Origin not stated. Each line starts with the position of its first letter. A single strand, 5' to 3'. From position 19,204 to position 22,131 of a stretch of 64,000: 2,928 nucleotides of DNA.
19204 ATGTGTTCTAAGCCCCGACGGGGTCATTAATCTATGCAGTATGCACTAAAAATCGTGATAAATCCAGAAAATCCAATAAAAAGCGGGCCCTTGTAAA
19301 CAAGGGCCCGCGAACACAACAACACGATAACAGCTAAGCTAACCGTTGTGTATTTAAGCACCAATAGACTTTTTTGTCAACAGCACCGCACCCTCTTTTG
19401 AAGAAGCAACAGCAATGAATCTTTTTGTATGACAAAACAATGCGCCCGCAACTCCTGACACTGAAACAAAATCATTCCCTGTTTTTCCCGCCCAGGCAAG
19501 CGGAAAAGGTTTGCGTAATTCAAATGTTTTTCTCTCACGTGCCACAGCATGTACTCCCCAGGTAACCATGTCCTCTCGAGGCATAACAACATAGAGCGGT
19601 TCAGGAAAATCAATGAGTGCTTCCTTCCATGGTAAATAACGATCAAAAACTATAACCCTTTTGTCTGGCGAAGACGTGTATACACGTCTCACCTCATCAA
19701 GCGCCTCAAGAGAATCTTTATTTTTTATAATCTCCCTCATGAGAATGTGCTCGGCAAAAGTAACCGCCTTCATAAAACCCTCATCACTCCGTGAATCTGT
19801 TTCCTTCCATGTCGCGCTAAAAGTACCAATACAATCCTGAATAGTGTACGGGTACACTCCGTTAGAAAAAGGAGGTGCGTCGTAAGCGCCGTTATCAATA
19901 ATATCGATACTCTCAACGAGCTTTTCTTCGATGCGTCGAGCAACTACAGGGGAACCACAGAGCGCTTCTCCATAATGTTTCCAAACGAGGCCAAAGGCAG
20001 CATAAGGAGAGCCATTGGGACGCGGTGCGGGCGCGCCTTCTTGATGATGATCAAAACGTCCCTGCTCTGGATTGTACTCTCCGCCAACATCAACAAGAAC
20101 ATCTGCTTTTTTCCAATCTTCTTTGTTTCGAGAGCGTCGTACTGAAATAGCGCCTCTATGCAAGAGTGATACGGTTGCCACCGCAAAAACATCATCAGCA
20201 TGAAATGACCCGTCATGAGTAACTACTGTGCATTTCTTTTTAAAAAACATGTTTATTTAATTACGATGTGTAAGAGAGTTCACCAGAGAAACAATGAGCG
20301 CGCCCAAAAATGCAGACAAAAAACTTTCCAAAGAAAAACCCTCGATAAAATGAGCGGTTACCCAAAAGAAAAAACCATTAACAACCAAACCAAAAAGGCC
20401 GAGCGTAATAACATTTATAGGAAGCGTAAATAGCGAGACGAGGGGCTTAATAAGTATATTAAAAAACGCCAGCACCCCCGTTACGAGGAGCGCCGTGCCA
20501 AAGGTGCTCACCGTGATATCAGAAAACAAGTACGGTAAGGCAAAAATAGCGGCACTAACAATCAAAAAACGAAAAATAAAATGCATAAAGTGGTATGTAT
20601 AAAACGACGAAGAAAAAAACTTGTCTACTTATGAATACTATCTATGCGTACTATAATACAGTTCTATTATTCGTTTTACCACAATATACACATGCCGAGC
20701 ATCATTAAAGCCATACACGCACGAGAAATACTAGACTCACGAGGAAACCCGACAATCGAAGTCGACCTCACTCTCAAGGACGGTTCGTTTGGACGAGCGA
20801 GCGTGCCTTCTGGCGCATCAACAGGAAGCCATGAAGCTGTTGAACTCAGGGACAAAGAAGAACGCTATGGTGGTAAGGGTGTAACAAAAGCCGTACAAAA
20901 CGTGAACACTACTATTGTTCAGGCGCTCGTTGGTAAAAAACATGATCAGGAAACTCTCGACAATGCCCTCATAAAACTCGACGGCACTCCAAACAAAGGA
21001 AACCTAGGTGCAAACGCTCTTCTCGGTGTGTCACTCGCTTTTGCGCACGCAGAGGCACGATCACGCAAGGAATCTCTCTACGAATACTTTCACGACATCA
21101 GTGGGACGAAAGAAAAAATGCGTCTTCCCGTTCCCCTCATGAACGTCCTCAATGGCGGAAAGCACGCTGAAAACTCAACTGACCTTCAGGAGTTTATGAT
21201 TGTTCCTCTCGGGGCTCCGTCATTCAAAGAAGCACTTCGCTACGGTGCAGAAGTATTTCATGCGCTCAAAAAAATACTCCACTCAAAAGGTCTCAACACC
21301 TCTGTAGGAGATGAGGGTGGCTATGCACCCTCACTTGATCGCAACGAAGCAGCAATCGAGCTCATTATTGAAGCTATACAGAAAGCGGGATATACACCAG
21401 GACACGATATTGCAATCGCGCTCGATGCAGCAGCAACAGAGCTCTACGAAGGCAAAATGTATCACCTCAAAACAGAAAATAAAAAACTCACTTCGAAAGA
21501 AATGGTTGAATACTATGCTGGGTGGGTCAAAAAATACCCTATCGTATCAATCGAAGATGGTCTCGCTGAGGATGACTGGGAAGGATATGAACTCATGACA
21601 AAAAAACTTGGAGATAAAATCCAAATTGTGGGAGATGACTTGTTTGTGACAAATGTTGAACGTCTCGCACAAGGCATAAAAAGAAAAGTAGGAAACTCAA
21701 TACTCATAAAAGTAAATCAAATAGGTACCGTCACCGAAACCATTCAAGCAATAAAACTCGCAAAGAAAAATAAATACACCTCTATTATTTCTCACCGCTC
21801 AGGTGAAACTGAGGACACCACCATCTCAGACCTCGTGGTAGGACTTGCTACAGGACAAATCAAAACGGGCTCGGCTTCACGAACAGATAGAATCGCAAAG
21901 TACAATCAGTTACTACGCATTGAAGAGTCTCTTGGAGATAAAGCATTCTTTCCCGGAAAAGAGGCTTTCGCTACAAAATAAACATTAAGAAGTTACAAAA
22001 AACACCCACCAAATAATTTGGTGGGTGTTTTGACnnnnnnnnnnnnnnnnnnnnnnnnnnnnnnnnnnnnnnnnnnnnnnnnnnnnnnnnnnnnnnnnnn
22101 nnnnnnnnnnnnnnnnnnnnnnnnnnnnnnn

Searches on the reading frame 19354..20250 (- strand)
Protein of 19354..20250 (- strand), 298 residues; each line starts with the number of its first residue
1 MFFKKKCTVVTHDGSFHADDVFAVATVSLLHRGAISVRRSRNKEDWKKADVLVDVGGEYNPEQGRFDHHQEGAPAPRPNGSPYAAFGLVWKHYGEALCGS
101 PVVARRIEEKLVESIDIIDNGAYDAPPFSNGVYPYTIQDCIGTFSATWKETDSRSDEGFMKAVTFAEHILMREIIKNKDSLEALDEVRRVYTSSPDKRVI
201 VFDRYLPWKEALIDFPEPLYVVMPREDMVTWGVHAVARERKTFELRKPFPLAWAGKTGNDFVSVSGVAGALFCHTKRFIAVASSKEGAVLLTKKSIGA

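Call 62: search_protein_families(library=pfam, proteins=[window:19354-20250:-], max_evalue=0.00001)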
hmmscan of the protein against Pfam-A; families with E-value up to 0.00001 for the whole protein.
window:19354-20250:- (298 aa): 1 family
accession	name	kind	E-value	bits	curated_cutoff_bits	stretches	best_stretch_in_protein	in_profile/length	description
PF03690.18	MYG1_exonuc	-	3.9e-66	224.3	22.1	1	8-296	1-318/318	Uncharacterised protein family (UPF0160)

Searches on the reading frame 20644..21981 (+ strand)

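Call 62: search_protein_families(library=pfam, proteins=[window:20644-21981:+], max_evalue=0.00001)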
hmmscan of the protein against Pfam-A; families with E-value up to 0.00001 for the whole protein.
window:20644-21981:+ (445 aa): 2 families
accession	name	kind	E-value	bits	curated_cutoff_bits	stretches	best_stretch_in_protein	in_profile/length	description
PF00113.28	Enolase_C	-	2.6e-132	441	21.5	1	159-442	2-293/296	Enolase, C-terminal TIM barrel domain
PF03952.21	Enolase_N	-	4.9e-55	185.7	35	1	21-148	1-130/131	Enolase, N-terminal domain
